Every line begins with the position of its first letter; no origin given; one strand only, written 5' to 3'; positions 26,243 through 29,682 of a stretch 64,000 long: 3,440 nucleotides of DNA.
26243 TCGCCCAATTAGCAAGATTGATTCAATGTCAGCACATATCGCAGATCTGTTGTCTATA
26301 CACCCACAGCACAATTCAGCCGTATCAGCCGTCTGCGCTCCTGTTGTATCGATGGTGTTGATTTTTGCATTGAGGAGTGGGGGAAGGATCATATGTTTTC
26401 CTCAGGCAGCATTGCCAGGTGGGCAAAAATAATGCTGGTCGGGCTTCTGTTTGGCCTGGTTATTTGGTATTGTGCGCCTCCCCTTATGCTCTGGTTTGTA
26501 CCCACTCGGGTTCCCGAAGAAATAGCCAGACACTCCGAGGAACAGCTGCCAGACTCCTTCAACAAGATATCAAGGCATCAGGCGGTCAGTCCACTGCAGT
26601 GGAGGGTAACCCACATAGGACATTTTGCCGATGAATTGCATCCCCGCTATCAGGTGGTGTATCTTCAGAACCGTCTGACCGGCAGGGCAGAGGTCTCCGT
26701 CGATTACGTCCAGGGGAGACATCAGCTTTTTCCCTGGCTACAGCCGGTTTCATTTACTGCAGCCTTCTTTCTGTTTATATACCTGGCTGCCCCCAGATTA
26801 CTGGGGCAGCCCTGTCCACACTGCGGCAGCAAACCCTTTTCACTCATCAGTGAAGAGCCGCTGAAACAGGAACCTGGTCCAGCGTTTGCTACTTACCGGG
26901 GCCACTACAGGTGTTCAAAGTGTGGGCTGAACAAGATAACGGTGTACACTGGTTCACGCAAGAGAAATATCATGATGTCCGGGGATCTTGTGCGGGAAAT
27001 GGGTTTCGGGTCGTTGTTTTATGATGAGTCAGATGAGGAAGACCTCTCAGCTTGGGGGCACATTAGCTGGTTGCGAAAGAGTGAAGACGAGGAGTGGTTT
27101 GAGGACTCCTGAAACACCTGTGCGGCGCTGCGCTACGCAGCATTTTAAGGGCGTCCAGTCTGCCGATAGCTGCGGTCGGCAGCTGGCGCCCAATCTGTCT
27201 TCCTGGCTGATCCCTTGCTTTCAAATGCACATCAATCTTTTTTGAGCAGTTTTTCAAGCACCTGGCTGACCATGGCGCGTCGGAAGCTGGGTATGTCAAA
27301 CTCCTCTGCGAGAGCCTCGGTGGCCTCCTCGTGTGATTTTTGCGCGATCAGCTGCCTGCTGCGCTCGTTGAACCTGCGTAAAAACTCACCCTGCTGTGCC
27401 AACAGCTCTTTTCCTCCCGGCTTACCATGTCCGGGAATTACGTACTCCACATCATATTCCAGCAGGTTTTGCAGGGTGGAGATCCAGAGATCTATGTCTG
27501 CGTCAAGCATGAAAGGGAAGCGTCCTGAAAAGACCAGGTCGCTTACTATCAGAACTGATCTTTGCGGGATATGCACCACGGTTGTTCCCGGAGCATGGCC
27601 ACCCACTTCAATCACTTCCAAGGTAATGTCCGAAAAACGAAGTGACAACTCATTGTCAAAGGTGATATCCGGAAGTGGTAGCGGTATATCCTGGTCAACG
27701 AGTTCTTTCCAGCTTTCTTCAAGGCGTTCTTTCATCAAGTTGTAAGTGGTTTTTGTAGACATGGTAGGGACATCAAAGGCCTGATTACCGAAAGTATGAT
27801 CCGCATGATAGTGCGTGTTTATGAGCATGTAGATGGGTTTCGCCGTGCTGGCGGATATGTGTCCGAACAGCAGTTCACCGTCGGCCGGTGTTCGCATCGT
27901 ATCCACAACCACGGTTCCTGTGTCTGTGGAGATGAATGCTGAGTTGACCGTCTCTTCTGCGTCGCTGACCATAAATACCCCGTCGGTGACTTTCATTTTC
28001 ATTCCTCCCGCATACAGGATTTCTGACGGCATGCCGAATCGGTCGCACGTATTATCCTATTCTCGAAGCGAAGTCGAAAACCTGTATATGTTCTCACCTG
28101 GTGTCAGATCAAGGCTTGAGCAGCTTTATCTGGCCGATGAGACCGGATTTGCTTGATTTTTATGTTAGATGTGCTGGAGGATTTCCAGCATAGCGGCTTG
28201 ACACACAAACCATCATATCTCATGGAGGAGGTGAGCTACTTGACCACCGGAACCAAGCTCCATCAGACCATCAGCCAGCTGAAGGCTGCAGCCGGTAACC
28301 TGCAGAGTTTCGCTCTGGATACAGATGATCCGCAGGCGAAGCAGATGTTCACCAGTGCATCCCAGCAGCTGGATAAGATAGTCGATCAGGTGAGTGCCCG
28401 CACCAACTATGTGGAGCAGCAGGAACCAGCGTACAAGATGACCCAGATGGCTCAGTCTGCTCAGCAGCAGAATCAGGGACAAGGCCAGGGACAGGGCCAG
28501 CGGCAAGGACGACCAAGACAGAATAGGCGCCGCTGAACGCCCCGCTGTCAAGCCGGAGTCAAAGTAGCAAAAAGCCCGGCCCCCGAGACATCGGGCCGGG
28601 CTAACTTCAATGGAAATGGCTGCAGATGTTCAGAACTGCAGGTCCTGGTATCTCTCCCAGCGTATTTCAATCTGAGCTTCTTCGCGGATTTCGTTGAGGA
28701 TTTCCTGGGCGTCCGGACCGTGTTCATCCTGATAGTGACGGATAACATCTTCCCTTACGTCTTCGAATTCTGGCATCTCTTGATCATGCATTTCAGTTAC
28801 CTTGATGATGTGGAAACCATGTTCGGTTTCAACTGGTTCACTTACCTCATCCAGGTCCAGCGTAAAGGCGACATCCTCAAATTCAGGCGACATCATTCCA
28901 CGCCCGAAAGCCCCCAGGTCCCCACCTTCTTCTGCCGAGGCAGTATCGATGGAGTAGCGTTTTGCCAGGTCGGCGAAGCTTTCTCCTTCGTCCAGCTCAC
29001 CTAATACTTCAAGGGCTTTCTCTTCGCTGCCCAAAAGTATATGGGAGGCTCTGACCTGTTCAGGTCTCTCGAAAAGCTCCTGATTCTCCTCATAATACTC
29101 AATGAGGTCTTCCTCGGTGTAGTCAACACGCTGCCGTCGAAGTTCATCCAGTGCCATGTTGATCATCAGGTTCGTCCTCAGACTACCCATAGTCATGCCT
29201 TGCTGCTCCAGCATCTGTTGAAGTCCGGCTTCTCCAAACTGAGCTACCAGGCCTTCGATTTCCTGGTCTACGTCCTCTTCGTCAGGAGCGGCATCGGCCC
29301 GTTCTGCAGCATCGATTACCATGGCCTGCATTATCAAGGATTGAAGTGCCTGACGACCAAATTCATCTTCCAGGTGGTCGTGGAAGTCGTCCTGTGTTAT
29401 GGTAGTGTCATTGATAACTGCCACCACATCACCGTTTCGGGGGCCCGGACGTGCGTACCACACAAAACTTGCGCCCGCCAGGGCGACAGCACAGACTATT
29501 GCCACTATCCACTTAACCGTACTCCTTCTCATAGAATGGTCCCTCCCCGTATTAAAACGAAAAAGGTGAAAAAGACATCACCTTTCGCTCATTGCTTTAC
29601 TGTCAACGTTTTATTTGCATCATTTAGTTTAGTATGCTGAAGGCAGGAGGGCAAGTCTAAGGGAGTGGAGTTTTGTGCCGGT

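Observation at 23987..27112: RNase HIII co-operonic with a WYL-domain regulator, followed by a 438-nt AT-rich gap and a membrane zinc-ribbon protein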

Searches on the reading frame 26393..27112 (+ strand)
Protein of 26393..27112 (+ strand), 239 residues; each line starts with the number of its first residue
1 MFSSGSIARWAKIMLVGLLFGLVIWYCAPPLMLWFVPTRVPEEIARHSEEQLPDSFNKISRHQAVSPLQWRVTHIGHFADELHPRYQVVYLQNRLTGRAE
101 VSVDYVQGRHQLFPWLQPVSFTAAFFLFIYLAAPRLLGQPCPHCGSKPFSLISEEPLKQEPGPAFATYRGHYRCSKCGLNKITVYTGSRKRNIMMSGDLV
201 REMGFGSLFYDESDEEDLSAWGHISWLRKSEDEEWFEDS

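Call 3: search_protein_families(library=pfam, proteins=[window:26393-27112:+], max_evalue=0.01)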
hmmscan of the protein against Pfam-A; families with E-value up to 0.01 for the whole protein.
window:26393-27112:+ (239 aa): 2 families
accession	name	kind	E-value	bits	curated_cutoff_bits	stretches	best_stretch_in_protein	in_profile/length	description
PF12760.12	Zn_ribbon_IS1595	-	0.001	19.4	25.4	1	140-178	20-44/46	Transposase zinc-ribbon domain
PF14354.12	Lar_restr_allev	-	0.0046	17.6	28.6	1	139-187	4-40/58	Restriction alleviation protein Lar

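Call 4: search_protein_families(library=ncbifam, proteins=[window:26393-27112:+], max_evalue=0.01)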
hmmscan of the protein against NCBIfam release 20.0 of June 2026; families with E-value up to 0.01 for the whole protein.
window:26393-27112:+ (239 aa): 1 family
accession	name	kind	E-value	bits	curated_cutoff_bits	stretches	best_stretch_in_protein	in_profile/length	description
TIGR03655.1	anti_R_Lar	subfamily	0.00022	21.5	39.6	1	140-180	3-37/55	Lar family restriction alleviation protein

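Call 22: search_protein_families(library=padloc, proteins=[window:26393-27112:+], max_evalue=0.01)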
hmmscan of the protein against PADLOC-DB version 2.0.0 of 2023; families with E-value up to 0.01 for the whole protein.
window:26393-27112:+ (239 aa): 0 families

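Call 48: search_protein_representatives(protein=window:26393-27112:+)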
Query: 239 residues. Proteins with E-value up to 0.001 (for the whole library): 10; up to 1e-10: 8; up to 1e-30: 1. The best 10 are listed.
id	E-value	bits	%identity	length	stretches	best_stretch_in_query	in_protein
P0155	1.2e-165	565.4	100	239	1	1-239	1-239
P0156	4.6e-25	104.8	32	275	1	31-237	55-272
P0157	9.4e-24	100.5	30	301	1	28-238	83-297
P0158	2.1e-18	83.0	33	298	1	12-191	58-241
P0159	5.9e-18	81.5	32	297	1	13-189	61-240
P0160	1.3e-15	73.8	36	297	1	13-189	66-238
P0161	3.2e-13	66.0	29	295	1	28-180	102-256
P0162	4.2e-13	65.6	34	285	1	13-186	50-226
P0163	1.1e-10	57.8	32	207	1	22-132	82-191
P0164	7.7e-06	41.8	35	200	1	7-81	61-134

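Call 51: search_dna_similar(query=window:26393-27112:+, collection=phages, mode=protein, max_evalue=0.001, max_rows=10)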
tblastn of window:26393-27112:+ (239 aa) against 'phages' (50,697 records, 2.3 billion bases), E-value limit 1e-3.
No match.

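Call 52: search_protein_families(library=pfam, proteins=[P0156, P0157, P0158, P0160], max_evalue=0.1)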
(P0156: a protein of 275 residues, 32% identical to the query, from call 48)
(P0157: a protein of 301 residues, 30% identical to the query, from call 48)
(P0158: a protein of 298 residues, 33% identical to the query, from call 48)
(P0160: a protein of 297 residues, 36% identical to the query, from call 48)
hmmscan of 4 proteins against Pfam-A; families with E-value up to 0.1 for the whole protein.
P0156 (275 aa): 3 families
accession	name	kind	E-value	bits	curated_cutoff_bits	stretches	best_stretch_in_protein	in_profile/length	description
PF08592.16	Anthrone_oxy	-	0.016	15.8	27.3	1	3-55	11-55/106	Anthrone oxygenase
PF01545.26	Cation_efflux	-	0.025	14.8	26.6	0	11-59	39-87/198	Cation efflux family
PF20176.3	DUF6541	-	0.066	11.9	29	1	5-72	440-506/646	Family of unknown function (DUF6541)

P0157 (301 aa): 0 families

P0158 (298 aa): 0 families

P0160 (297 aa): 0 families

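Call 62: predict_structure(alignment_id=A5)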
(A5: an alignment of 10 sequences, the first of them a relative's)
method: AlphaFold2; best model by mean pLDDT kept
length: 239 residues; sequences in the alignment: 10
mean_pLDDT: 77.2   pTM: 0.47
mean pLDDT of the five models: 77.2, 76.8, 76.5, 74.4, 73.2
residues with pLDDT >= 90: 66; 70-90: 107; 50-70: 37; < 50: 29
segments of 3 or more residues with pLDDT < 50: 1-3, 191-213
pLDDT, mean of each block of 10 residues (from residue 1): 58 84 82 85 97 95 95 93 86 96 78 68 83 75 84 80 72 89 75 40 36 56 69 75
secondary structure, 60 per line:
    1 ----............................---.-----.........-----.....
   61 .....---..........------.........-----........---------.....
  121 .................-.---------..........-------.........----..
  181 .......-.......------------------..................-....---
elements in order: H5-32 H42-50 E56-65 E69-78 E85-93 E99-106 H116-137 E149-158 E166-174 E179-187 H189-195 H214-231 E233-236

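Call 82: find_homologous_proteins(query=A5, max_evalue=0.00001)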
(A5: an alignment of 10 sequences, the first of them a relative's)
Query A5 (10 sequences) (239 aa, profile of the alignment): 3 proteins with E <= 0.00001 among 6230 candidates.
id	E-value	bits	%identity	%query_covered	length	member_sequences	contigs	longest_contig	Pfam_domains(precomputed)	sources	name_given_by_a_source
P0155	6.4e-82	293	100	100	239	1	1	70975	-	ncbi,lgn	-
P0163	3.7e-54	202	32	45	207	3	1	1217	-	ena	-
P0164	5.1e-51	192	37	29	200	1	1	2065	-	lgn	-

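Call 83: find_encoding_contigs(protein=P0156, flank=6000, max_places=2)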
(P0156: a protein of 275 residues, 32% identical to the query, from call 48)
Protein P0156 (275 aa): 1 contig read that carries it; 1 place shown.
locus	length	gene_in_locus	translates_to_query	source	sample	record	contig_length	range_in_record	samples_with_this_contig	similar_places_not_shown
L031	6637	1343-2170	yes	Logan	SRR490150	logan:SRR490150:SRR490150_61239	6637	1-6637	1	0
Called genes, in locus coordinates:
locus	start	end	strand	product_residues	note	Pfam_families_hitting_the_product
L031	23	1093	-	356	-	PF05343:Peptidase_M42, PF01546:Peptidase_M20 (weak)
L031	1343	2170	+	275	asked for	-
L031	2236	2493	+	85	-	-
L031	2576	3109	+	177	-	PF03266:NTPase_1, PF13191:AAA_16 (faint), PF13401:AAA_22, PF24883:NPHP3_N (faint)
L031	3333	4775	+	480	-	PF01523:PmbA_TldD_1st, PF19290:PmbA_TldD_2nd (faint), PF19289:PmbA_TldD_3rd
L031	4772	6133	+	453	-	PF19289:PmbA_TldD_3rd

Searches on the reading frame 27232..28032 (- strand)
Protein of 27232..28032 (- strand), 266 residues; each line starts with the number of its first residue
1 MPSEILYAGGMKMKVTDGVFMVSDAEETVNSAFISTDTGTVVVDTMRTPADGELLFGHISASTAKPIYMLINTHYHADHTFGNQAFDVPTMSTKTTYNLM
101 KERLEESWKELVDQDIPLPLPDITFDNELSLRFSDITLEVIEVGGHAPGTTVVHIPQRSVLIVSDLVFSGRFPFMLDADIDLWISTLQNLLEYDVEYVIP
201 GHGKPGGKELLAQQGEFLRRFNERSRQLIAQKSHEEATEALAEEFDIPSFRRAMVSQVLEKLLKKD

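Call 3: search_protein_families(library=pfam, proteins=[window:27232-28032:-], max_evalue=0.01)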
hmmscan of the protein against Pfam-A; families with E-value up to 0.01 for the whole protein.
window:27232-28032:- (266 aa): 1 family
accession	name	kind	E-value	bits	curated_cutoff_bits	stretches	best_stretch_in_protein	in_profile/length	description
PF00753.33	Lactamase_B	-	5e-20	72.7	22.7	1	28-202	5-196/196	Metallo-beta-lactamase superfamily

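Call 4: search_protein_families(library=ncbifam, proteins=[window:27232-28032:-], max_evalue=0.01)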
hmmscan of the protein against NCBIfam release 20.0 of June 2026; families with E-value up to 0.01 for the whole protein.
window:27232-28032:- (266 aa): 54 families (the best 25 are shown)
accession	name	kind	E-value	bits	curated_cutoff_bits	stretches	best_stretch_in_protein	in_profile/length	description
TIGR04558.1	SoxH_rel_PQQ_1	hypoth_equivalog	2.7e-33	115.3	300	1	21-243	26-253/285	quinoprotein relay system zinc metallohydrolase 1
TIGR04559.1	SoxH_rel_PQQ_2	hypoth_equivalog_domain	1.8e-27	96.5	280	1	24-242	25-255/283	quinoprotein relay system zinc metallohydrolase 2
NF033088.2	bla_subclass_B1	equivalog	1.9e-23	83.3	200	1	15-214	11-212/217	subclass B1 metallo-beta-lactamase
NF038166.1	blaYEM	exception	4.3e-16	59.3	535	1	13-211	26-234/246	YEM family subclass B2 metallo-beta-lactamase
NF012229.1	bla_class_B_core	domain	6.5e-16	58.8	100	1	29-156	18-139/139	metallo-beta-lactamase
NF033087.1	bla_subclass_B2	equivalog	2.2e-15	57.1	240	1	14-210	6-212/221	subclass B2 metallo-beta-lactamase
NF012150.3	blaSPM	exception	1e-12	48.1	500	1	14-212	40-257/272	SPM family subclass B1 metallo-beta-lactamase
NF038103.1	blaGMB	exception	3.8e-12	45.9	580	1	139-213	177-254/270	GMB family subclass B1 metallo-beta-lactamase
NF012146.1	blaB-IND-MUS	exception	1.1e-11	44.5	270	1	25-212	45-228/237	BlaB/IND/MUS family subclass B1 metallo-beta-lactamase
NF012145.1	blaDIM_SIM_IMP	exception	1.8e-11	44.2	288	1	36-213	34-202/209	DIM/SIM/IMP family subclass B1 metallo-beta-lactamase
NF000329.2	bla_B2_CphA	exception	2.6e-11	43.7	500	1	8-212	26-241/253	CphA family subclass B2 metallo-beta-lactamase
NF012137.0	bla_xUS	exception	2.8e-11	43.4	400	1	24-204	44-220/246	MUS/TUS/MOC family subclass B1 metallo-beta-lactamase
NF047975.1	blaPYX_B1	exception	2.9e-11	43.2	473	1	29-219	63-245/245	PYX family subclass B1 metallo-beta-lactamase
NF040860.1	blaWUS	exception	6.1e-11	42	540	1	26-203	46-219/246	WUS family subclass B1 metallo-beta-lactamase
NF045731.1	blaDYB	exception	8.3e-11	41.6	550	1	35-217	64-242/250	DYB family subclass B1 metallo-beta-lactamase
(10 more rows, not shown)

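Call 22: search_protein_families(library=padloc, proteins=[window:27232-28032:-], max_evalue=0.01)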
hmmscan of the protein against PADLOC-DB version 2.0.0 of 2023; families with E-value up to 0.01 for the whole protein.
window:27232-28032:- (266 aa): 0 families

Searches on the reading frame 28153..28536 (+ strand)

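Call 3: search_protein_families(library=pfam, proteins=[window:28153-28536:+], max_evalue=0.01)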
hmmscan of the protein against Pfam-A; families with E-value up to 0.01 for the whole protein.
window:28153-28536:+ (127 aa): 1 family
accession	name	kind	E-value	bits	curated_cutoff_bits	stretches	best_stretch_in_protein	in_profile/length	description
PF07870.16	DUF1657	-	6.5e-16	58.4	27.7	1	36-83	1-48/49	Protein of unknown function (DUF1657)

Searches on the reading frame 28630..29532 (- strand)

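Call 3: search_protein_families(library=pfam, proteins=[window:28630-29532:-], max_evalue=0.01)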
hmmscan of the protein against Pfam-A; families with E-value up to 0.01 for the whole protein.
window:28630-29532:- (300 aa): 5 families
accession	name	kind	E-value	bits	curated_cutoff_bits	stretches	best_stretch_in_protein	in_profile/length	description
PF13616.12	Rotamase_3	-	2.1e-26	93.2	22.5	1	151-247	11-114/116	PPIC-type PPIASE domain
PF00639.27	Rotamase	-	1e-23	84.6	21.7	1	170-246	19-96/97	PPIC-type PPIASE domain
PF13145.12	Rotamase_2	-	5.9e-18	66.3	27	1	139-261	2-121/121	PPIC-type PPIASE domain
PF13624.11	SurA_N_3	-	8.4e-11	42.4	27.2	1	2-131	6-161/162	SurA-like N-terminal domain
PF13623.11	SurA_N_2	-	5.6e-05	23.5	28.5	0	3-55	6-61/145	SurA-like N-terminal domain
